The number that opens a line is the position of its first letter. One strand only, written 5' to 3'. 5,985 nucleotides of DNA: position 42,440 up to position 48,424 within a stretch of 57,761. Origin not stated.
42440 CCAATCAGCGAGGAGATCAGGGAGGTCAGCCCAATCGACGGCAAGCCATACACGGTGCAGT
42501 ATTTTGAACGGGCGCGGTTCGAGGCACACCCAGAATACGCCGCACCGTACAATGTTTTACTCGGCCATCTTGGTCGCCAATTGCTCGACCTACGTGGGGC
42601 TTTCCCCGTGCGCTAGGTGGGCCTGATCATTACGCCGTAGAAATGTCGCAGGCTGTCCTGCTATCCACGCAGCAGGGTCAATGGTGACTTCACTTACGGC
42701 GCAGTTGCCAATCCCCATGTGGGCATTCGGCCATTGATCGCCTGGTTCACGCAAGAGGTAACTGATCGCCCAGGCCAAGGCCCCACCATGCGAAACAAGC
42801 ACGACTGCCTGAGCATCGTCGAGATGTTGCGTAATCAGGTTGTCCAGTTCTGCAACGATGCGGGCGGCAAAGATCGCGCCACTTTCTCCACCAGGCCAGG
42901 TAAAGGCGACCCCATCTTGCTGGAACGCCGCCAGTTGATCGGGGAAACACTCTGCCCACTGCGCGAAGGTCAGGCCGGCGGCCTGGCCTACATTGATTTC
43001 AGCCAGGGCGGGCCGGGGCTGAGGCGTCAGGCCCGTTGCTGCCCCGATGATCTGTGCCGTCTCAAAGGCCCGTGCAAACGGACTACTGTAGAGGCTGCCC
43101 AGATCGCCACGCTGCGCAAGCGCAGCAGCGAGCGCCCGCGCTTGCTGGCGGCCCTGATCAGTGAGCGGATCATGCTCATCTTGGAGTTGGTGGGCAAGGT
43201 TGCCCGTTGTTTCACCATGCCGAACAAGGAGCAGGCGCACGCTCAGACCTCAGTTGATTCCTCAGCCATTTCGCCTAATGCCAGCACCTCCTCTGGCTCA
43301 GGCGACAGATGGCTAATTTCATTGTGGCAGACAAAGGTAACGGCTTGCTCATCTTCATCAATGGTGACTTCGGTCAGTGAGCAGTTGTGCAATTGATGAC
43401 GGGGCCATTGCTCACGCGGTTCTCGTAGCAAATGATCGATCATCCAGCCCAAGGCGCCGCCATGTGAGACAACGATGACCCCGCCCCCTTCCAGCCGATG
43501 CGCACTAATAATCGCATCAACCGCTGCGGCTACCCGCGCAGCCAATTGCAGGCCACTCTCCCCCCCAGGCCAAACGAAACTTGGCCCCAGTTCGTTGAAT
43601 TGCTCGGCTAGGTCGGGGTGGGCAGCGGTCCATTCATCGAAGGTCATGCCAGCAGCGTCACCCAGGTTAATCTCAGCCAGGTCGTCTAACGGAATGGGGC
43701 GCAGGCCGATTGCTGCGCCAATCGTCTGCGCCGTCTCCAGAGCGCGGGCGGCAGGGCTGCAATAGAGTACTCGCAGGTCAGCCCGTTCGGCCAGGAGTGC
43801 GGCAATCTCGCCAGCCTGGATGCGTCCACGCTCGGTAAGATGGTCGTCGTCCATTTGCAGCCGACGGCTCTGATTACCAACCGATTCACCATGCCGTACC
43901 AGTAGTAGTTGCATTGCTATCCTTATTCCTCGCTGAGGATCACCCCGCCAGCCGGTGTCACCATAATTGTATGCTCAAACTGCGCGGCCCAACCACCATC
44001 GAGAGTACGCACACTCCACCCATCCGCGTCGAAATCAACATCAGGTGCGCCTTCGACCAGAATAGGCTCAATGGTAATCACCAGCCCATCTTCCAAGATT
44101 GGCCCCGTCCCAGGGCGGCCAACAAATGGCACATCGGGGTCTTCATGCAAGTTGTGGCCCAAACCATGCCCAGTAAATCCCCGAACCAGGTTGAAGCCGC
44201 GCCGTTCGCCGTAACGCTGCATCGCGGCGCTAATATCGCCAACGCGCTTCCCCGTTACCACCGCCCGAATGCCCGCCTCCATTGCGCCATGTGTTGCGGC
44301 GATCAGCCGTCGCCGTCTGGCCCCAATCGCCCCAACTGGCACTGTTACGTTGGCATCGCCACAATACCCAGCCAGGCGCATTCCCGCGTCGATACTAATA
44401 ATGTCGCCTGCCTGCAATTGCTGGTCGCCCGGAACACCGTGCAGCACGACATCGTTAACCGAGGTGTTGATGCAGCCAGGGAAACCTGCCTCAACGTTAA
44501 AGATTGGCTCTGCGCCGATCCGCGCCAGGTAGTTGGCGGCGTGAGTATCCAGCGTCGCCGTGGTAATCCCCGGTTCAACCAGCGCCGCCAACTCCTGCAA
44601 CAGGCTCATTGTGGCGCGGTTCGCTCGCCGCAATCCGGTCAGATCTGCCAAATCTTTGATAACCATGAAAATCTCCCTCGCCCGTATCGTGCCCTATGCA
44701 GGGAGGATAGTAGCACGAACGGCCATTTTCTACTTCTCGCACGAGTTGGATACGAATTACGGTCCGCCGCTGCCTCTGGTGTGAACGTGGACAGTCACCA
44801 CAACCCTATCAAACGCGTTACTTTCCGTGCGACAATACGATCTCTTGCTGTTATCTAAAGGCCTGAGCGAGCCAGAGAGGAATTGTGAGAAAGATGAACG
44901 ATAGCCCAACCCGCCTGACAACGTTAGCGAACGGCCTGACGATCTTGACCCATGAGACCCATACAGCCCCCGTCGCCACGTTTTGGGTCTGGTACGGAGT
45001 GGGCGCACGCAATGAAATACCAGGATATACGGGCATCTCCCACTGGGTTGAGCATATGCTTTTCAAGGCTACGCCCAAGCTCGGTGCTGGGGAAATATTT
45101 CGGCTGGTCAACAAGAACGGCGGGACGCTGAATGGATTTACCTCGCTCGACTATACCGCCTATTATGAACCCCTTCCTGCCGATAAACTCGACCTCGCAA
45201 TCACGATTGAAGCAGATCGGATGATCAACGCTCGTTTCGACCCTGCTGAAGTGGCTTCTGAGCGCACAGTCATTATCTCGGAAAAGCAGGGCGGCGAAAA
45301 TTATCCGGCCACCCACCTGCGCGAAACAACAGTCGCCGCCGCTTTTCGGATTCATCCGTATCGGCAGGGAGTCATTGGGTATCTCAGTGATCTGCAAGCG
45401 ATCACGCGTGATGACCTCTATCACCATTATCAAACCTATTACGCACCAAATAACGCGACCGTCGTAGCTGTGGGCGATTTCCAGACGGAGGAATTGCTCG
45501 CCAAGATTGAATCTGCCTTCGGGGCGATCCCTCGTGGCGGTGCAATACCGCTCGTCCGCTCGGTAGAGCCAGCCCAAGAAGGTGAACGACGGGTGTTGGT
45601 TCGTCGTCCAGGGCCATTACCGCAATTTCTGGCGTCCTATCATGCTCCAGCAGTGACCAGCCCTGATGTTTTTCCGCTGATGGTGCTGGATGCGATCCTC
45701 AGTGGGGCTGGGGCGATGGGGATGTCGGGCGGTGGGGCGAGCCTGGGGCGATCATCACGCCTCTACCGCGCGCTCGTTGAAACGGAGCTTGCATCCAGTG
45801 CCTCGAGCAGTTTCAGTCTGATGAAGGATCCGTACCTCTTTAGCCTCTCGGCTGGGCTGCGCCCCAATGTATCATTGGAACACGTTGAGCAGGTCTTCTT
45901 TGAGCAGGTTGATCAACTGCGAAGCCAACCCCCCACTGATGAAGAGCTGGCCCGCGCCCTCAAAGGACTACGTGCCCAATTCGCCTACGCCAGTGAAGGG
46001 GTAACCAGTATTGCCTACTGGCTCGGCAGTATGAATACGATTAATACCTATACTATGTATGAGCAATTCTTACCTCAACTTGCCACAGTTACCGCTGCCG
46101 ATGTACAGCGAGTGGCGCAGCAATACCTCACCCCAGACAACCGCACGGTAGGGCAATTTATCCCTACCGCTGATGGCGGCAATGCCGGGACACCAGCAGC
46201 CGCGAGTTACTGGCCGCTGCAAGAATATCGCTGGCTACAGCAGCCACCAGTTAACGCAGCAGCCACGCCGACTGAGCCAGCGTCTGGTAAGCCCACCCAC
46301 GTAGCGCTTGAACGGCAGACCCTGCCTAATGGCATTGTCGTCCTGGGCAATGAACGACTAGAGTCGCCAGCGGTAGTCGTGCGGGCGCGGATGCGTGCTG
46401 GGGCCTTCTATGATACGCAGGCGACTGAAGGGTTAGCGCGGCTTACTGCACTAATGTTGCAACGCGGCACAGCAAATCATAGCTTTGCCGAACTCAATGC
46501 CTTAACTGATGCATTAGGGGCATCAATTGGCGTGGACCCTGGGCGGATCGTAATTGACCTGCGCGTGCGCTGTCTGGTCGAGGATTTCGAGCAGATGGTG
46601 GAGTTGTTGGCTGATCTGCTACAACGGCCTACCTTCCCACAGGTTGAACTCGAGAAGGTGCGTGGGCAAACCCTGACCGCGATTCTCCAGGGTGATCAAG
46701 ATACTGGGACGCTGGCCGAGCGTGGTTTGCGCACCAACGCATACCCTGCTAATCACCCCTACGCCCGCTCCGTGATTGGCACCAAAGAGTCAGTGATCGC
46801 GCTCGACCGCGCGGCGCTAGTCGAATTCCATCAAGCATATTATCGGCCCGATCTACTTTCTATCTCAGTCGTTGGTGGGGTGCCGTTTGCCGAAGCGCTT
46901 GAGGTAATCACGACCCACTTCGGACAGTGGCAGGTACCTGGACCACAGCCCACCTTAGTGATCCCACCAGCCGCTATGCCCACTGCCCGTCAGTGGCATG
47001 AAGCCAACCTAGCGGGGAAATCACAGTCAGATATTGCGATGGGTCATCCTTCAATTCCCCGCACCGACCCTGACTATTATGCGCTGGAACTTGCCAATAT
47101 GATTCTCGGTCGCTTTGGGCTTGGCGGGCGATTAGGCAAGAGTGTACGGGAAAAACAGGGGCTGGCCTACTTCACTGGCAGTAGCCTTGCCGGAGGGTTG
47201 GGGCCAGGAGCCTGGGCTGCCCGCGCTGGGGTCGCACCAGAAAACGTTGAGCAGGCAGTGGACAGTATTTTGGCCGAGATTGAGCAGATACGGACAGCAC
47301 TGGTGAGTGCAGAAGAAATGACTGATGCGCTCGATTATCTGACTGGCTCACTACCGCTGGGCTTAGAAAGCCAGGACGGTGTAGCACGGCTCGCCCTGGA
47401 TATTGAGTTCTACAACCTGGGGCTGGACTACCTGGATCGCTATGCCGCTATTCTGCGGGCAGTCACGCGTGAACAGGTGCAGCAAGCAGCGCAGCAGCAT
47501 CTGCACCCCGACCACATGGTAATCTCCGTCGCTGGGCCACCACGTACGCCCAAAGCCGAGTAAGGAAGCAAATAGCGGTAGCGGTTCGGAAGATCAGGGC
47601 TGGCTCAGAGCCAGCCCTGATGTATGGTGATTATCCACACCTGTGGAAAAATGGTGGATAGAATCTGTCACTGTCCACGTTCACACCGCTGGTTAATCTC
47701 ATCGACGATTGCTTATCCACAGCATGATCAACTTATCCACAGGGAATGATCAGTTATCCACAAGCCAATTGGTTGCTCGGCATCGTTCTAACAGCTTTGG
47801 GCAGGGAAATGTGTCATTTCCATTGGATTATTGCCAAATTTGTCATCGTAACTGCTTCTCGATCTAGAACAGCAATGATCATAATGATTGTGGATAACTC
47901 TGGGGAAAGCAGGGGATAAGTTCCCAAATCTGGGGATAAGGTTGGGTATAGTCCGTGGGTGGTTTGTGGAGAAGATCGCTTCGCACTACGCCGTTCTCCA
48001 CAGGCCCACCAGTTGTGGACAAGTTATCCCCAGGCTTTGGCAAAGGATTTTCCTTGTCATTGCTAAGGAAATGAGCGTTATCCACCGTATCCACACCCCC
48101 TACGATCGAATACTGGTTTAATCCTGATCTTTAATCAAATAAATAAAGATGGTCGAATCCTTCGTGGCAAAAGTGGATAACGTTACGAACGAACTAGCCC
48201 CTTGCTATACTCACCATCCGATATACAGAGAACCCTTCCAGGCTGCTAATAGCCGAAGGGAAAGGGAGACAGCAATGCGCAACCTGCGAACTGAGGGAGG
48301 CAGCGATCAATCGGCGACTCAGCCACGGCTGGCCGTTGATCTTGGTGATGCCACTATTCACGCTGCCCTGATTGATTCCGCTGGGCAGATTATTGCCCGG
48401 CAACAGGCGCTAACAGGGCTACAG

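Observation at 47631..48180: Probable oriC detached from dnaA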

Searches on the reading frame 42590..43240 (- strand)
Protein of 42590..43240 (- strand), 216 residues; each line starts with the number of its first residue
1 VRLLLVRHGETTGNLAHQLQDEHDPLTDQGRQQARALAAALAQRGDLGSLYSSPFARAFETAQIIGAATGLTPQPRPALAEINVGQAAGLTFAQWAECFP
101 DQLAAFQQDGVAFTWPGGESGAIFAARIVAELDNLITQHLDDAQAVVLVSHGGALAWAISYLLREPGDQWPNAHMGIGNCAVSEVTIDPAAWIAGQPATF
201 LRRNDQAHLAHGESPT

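Call 51: search_protein_families(library=pfam, proteins=[window:42590-43240:-])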
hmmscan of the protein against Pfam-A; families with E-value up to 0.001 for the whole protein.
window:42590-43240:- (216 aa): 1 family
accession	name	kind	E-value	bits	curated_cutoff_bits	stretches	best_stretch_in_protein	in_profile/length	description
PF00300.27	His_Phos_1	-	6.8e-47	160.1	21.7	1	3-192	1-186/194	Histidine phosphatase superfamily (branch 1)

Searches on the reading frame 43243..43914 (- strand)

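Call 51: search_protein_families(library=pfam, proteins=[window:43243-43914:-])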
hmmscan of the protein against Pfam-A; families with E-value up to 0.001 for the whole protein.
window:43243-43914:- (223 aa): 1 family
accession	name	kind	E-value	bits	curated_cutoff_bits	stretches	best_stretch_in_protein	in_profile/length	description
PF00300.27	His_Phos_1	-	3.5e-48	164.3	21.7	1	3-193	1-189/194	Histidine phosphatase superfamily (branch 1)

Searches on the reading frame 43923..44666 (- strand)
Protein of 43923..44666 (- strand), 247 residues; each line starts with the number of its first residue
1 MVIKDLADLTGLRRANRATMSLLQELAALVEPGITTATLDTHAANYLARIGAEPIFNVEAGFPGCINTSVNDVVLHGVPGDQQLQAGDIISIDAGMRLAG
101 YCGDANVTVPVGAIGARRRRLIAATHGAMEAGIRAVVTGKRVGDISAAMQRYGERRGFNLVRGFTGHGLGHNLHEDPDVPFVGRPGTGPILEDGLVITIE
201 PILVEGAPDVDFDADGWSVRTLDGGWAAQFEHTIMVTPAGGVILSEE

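Call 51: search_protein_families(library=pfam, proteins=[window:43923-44666:-])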
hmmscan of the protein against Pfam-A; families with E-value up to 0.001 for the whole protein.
window:43923-44666:- (247 aa): 1 family
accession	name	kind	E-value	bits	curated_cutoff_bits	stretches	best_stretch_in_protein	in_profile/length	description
PF00557.29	Peptidase_M24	-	4.3e-45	154.5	23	1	12-238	3-208/208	Metallopeptidase family M24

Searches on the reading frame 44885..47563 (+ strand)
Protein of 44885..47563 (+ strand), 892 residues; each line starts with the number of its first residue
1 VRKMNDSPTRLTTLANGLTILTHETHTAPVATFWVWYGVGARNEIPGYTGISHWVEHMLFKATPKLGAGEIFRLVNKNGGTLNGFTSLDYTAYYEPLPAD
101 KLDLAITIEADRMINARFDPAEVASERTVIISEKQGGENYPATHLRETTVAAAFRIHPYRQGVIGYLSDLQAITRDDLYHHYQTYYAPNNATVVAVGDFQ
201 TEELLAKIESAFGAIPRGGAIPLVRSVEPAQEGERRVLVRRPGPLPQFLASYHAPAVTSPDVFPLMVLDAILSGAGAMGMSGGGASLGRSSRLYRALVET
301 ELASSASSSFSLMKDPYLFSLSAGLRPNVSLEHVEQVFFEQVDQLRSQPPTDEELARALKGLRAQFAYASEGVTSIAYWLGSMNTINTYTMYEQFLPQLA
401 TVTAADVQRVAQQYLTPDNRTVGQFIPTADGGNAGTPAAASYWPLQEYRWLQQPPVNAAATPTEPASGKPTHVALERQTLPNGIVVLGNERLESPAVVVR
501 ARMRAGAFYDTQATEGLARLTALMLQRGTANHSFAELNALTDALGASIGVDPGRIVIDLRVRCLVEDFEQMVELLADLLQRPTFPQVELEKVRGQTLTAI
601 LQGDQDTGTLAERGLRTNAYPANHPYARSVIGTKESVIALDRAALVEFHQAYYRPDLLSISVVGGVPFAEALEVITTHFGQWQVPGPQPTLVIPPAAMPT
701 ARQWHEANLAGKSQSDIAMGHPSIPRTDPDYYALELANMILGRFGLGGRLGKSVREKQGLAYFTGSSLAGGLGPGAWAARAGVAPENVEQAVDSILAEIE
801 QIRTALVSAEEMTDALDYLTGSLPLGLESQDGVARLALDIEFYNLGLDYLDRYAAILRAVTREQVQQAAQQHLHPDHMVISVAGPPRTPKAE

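Call 8: search_protein_families(library=pfam, proteins=[window:44885-47563:+])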
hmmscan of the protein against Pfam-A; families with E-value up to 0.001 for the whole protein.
window:44885-47563:+ (892 aa): 2 families
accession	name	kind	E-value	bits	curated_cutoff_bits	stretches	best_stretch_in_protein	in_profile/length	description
PF05193.26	Peptidase_M16_C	-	1.7e-73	246.8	23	2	173-362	2-181/181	Peptidase M16 inactive domain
PF00675.25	Peptidase_M16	-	2.3e-38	131.9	22.3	2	20-164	2-146/149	Insulinase (Peptidase family M16)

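Call 12: find_related_loci(query=window:44885-47563:+, collection=genome_contigs, flank=6000)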
Query window:44885-47563:+ (892 aa) in genome_contigs; peptide patterns used: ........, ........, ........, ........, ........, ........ (x = any residue, [..] = any of these).
599 stretches matched a pattern (row limit reached: there are more); 583 encode a relative of the query (tblastn E <= 1e-3); the best 80 are kept; 80 distinct loci.
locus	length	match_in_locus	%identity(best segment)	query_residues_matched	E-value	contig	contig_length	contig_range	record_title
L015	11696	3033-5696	67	9-887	0e+0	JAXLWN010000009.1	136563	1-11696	MAG: Chloroflexia bacterium isolate STL-CHL24 C1.87.fa-9, whole genome shotgun sequence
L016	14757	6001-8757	65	1-885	0e+0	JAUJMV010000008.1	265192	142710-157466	MAG: Thermomicrobiales bacterium isolate YX1bin8 opera_contig_99, whole genome shotgun sequence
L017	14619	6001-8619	51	7-886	0e+0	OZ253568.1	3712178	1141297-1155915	MAG: Chloroflexota bacterium isolate 9852bf67-dbb6-47f5-b8e9-49414f020392 genome assembly, chromosome: 1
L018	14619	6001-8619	51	7-886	0e+0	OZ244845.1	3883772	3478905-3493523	MAG: Chloroflexota bacterium isolate 3460274c-b819-443f-96a0-86c9f13451b3 genome assembly, chromosome: 1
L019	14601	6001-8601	51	8-888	0e+0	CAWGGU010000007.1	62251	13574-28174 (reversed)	MAG: uncultured Chloroflexia bacterium isolate MFD01721.bin.1.331 genome assembly, contig: contig_42128, whole genome sh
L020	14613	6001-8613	51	2-885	0e+0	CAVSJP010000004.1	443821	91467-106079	MAG: uncultured Chloroflexia bacterium isolate MFD01721.bin.1.301 genome assembly, contig: contig_30137, whole genome sh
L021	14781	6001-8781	46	11-884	0e+0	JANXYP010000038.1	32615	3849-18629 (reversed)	MAG: Chloroflexi bacterium isolate GL140_3_metabat_63 GL140_3_k141_2228889, whole genome shotgun sequence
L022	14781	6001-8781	46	1-884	0e+0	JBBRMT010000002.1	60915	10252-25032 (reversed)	MAG: Chloroflexia bacterium isolate La1_metabat2.069 LA1C_B2.069_k141_2609806L_60915_cov_14.9638, whole genome shotgun s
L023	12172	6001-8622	49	6-885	0e+0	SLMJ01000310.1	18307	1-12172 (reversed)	MAG: Thermomicrobiaceae bacterium isolate CSSed165cm_354 CSSed16-5cm-7889, whole genome shotgun sequence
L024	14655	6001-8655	47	13-885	0e+0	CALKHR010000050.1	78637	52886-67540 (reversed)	MAG TPA_asm: uncultured Roseiflexaceae bacterium isolate SRR5251193_bin.39_CONCOCT_v1.1_MAG genome assembly, contig: ERZ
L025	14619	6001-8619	47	10-885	0e+0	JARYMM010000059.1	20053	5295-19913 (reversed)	MAG: Anaerolineae bacterium isolate A05DMB-I-32 NODE_59_length_20053_cov_6.357479, whole genome shotgun sequence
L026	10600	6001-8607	47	3-885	0e+0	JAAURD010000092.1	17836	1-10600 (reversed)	MAG: Chloroflexaceae bacterium isolate RM2_2_1 NODE_414_length_17836_cov_6.772714, whole genome shotgun sequence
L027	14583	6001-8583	47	13-885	0e+0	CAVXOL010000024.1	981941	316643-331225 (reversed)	MAG: uncultured Chloroflexia bacterium isolate MFD02840.bin.2.161 genome assembly, contig: contig_84771, whole genome sh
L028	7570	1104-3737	46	2-885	0e+0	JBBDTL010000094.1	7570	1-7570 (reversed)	MAG: Thermomicrobiaceae bacterium isolate LejiaC_58_10 Lejia_C_22094_length_7570_cov_5, whole genome shotgun sequence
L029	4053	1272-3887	46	4-885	0e+0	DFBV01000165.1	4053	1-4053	MAG TPA_asm: Anaerolineales bacterium UBA3071 UBA3071_contig_22609, whole genome shotgun sequence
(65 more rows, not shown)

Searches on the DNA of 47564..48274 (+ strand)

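Call 83: search_dna_similar(query=window:47564-48274:+, collection=plasmids, mode=distant, max_rows=8)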
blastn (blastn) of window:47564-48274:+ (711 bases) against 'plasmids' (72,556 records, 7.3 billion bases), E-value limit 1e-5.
No match.
